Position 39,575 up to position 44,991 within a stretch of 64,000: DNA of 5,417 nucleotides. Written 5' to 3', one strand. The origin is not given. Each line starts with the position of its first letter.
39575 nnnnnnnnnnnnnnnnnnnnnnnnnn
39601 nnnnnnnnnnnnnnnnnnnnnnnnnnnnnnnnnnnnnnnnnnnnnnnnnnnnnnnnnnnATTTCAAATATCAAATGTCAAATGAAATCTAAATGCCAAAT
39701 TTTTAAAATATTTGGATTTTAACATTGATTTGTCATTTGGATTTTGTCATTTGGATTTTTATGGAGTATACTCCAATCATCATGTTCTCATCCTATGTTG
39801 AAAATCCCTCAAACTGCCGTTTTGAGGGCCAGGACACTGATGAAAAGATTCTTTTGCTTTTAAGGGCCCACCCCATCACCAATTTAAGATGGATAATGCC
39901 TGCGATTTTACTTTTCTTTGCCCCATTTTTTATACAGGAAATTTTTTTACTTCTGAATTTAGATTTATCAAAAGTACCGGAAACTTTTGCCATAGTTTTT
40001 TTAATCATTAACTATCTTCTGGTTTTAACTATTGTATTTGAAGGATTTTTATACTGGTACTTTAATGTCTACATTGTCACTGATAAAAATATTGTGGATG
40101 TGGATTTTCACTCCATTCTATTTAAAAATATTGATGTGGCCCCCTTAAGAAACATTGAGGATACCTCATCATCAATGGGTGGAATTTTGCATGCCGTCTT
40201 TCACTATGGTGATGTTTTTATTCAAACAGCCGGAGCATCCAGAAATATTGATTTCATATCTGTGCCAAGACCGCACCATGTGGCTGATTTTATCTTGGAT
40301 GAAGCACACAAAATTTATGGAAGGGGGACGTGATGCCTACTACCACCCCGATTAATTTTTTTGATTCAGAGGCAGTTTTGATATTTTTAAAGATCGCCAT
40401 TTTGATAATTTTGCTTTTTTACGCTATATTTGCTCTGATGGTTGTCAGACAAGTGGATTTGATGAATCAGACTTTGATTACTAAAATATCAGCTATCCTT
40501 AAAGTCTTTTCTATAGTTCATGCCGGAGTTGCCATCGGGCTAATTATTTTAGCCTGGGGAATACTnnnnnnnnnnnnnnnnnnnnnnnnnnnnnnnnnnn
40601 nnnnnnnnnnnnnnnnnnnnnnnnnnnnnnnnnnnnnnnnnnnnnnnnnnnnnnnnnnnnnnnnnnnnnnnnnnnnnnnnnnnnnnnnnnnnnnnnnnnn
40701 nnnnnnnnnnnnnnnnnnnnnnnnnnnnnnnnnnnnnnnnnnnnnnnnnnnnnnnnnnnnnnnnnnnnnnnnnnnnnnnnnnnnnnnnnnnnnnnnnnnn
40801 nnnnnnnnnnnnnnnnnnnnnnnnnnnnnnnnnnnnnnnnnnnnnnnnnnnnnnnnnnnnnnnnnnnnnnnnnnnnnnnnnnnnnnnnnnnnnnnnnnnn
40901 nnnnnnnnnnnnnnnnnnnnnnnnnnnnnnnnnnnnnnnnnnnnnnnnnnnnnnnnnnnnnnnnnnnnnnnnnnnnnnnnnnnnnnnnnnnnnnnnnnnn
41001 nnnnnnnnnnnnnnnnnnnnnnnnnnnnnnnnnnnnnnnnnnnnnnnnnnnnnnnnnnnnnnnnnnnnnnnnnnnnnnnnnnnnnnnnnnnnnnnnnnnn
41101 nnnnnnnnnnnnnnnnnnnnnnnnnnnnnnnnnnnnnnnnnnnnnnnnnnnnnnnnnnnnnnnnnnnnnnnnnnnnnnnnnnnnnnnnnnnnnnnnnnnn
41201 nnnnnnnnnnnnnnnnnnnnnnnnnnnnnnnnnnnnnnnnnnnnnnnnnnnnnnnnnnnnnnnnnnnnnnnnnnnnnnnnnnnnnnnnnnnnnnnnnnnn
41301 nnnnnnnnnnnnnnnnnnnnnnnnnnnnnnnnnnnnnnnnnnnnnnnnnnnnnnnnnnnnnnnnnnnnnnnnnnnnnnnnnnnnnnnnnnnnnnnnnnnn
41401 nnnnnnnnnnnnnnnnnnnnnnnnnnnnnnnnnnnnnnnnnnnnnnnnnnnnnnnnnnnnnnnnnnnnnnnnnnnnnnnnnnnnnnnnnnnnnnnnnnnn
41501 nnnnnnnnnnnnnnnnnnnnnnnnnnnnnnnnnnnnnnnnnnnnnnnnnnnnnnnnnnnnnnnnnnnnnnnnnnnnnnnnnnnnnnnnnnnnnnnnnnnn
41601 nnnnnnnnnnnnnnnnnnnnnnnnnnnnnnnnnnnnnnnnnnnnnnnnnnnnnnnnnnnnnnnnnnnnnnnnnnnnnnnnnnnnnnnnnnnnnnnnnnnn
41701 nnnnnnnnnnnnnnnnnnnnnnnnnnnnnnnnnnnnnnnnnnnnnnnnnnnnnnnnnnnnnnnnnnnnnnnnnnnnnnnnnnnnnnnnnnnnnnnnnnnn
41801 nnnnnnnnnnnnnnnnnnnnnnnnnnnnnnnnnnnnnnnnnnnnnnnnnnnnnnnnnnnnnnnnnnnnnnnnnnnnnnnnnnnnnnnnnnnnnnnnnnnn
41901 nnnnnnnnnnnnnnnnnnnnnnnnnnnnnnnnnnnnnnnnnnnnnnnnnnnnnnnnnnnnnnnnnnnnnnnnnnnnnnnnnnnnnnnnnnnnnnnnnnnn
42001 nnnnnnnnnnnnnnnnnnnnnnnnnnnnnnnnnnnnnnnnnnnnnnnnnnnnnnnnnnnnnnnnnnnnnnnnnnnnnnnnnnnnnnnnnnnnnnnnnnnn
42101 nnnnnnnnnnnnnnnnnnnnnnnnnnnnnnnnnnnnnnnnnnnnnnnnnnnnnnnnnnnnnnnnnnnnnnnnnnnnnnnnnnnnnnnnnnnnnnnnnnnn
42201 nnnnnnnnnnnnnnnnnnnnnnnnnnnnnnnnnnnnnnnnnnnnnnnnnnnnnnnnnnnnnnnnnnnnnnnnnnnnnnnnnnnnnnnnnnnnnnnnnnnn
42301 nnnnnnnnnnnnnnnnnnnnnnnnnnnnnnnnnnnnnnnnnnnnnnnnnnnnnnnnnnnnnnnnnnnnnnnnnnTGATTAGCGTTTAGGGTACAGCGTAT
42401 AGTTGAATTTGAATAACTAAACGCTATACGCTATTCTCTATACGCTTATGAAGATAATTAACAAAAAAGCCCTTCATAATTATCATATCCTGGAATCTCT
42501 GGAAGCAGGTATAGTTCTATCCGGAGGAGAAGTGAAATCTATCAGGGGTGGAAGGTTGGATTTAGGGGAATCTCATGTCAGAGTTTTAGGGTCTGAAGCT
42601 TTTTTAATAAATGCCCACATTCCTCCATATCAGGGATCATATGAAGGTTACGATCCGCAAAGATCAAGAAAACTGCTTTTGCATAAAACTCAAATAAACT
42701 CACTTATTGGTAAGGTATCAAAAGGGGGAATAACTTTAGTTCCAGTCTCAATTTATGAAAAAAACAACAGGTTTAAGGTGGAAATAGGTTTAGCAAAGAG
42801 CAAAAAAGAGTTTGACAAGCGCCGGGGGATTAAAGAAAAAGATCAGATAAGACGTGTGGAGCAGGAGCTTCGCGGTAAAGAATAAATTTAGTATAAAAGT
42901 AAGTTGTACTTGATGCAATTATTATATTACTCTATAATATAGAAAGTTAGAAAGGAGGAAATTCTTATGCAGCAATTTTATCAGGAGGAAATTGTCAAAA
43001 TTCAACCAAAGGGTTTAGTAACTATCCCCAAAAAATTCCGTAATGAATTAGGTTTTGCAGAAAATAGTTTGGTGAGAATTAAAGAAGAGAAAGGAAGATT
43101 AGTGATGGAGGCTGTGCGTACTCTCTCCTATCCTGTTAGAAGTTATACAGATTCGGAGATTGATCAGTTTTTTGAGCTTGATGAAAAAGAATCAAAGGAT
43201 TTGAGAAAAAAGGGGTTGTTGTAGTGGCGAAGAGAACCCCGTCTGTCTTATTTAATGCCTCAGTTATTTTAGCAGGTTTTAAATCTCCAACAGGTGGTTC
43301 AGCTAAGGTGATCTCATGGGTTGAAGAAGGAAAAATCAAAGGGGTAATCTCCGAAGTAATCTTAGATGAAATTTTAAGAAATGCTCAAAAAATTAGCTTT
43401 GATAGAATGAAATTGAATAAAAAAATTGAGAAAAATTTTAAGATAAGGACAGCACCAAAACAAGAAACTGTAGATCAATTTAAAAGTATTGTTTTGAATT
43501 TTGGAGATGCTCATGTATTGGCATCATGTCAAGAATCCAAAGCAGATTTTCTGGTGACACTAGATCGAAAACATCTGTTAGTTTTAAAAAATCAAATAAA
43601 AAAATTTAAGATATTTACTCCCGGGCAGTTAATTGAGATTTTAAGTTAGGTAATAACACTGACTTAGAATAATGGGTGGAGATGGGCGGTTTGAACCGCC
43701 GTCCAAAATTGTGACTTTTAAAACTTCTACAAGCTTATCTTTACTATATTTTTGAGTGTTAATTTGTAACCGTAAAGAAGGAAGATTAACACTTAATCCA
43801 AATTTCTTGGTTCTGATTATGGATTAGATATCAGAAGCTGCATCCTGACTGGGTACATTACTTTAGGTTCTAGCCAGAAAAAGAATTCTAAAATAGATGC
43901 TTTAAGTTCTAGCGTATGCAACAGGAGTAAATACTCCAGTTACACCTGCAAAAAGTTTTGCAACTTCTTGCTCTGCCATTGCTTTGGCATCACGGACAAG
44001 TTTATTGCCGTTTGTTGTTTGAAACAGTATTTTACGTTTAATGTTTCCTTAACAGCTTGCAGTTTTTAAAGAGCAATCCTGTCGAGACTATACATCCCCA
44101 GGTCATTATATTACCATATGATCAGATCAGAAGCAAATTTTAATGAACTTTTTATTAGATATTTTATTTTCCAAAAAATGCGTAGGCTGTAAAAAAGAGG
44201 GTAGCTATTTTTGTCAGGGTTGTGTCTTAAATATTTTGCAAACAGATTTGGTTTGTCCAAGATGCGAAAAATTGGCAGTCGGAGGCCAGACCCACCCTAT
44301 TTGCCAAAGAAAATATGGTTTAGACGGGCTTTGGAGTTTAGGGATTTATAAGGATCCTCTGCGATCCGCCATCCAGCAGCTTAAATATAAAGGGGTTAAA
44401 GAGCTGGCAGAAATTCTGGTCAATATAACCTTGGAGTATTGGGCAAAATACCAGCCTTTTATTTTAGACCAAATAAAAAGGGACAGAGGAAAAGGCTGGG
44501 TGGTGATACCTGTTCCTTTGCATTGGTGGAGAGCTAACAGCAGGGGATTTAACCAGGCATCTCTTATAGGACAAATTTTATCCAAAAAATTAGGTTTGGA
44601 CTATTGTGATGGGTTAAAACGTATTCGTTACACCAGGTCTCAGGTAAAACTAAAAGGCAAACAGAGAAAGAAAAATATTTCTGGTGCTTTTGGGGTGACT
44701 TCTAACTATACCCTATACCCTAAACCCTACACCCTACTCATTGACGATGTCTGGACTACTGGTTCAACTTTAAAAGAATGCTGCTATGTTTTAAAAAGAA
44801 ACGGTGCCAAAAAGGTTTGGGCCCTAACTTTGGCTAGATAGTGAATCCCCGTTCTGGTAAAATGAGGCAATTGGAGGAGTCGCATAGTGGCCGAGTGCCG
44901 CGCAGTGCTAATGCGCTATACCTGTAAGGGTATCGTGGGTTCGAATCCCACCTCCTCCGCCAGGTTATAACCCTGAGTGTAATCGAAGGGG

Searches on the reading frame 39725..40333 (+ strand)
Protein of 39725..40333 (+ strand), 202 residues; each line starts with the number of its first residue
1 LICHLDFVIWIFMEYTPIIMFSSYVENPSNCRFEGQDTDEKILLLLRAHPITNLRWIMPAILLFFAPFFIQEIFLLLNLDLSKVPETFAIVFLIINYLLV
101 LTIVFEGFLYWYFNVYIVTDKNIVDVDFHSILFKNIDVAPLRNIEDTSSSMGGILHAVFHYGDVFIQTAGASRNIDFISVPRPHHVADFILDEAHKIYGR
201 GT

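Call 19: search_protein_families(library=pfam, proteins=[window:39725-40333:+], max_evalue=0.01)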
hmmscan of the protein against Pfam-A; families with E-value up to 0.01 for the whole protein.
window:39725-40333:+ (202 aa): 1 family
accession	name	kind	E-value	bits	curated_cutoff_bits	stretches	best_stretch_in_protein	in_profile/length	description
PF03703.20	bPH_2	-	0.0011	19.6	22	1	111-190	1-78/78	Bacterial PH domain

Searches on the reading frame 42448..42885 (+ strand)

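Call 19: search_protein_families(library=pfam, proteins=[window:42448-42885:+], max_evalue=0.01)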
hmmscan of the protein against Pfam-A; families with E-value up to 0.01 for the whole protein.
window:42448-42885:+ (145 aa): 1 family
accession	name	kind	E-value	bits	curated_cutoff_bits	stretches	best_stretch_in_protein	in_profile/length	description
PF01668.23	SmpB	-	2.1e-49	167.6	27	1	4-142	3-142/143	SmpB protein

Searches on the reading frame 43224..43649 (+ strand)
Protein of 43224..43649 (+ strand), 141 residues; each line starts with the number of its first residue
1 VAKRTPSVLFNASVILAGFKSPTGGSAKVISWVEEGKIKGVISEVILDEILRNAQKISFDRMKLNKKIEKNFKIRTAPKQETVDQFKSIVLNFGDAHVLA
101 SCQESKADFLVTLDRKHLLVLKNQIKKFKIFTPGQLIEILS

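Call 19: search_protein_families(library=pfam, proteins=[window:43224-43649:+], max_evalue=0.01)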
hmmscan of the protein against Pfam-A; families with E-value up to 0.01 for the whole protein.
window:43224-43649:+ (141 aa): 3 families
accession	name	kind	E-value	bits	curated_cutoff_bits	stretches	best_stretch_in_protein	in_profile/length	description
PF13470.12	PIN_3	-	1.5e-13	52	27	1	8-116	2-115/115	PIN domain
PF01850.27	PIN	-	4.4e-06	27.7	23.6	1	11-116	4-113/120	PIN domain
PF16289.11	PIN_12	-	0.00035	21.4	32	1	9-87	2-82/172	PIN domain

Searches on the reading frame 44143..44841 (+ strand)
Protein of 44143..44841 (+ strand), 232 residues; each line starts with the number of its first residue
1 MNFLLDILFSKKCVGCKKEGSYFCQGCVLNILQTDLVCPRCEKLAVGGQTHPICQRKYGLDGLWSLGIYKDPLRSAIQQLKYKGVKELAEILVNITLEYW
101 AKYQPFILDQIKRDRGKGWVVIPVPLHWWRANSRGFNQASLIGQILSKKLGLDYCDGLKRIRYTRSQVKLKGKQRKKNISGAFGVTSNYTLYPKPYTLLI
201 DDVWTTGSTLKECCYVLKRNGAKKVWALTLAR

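Call 18: search_protein_families(library=pfam, proteins=[window:44143-44841:+], max_evalue=0.001)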
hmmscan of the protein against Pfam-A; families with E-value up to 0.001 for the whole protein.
window:44143-44841:+ (232 aa): 2 families
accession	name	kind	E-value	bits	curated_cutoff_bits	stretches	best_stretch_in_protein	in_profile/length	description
PF00156.33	Pribosyltran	-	5.3e-05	23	26.3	1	141-231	42-124/158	Phosphoribosyl transferase domain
PF18912.6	DZR_2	-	0.00027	21.1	27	1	4-48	1-49/56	Double zinc ribbon domain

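Call 65: search_protein_families(library=ncbifam, proteins=[window:44143-44841:+], max_evalue=0.05)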
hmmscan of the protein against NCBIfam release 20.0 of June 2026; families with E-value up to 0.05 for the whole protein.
window:44143-44841:+ (232 aa): 12 families
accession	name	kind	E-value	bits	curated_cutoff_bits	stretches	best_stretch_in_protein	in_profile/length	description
TIGR00201.1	comF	subfamily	5.9e-32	111.1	233.55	1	24-232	1-190/190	ComF family protein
NF008616.0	PRK11595.1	equivalog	7.1e-30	104.2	304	1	23-231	22-224/227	DNA utilization protein GntX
NF002620.0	PRK02277.1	subfamily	0.00012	21.9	115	1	172-229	121-176/201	orotate phosphoribosyltransferase-like protein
NF002095.0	PRK00934.1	equivalog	0.0019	17.4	296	1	197-227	208-238/287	ribose-phosphate diphosphokinase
NF045959.1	LppA_rel_LP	domain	0.0028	16.7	100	1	138-200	292-352/406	LppA-related lipoprotein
TIGR01251.1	ribP_PPkin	subfamily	0.0028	16.6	113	1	198-228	214-244/309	ribose-phosphate diphosphokinase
NF002686.0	PRK02458.1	equivalog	0.0099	15.4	506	1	197-228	221-252/323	ribose-phosphate diphosphokinase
NF005537.0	PRK07199.1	subfamily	0.013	14.6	322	1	193-227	210-244/301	ribose-phosphate diphosphokinase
NF002758.0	PRK02812.1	equivalog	0.015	14.4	518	1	197-228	233-264/330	ribose-phosphate pyrophosphokinase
NF002320.0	PRK01259.1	subfamily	0.017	14.5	297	1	197-228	217-248/316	ribose-phosphate diphosphokinase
TIGR00336.1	pyrE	equivalog_domain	0.022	14.5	106.8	1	196-223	110-137/173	orotate phosphoribosyltransferase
NF004434.0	PRK05771.3-3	equivalog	0.044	12.2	777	0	52-96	421-465/686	V-type ATP synthase subunit I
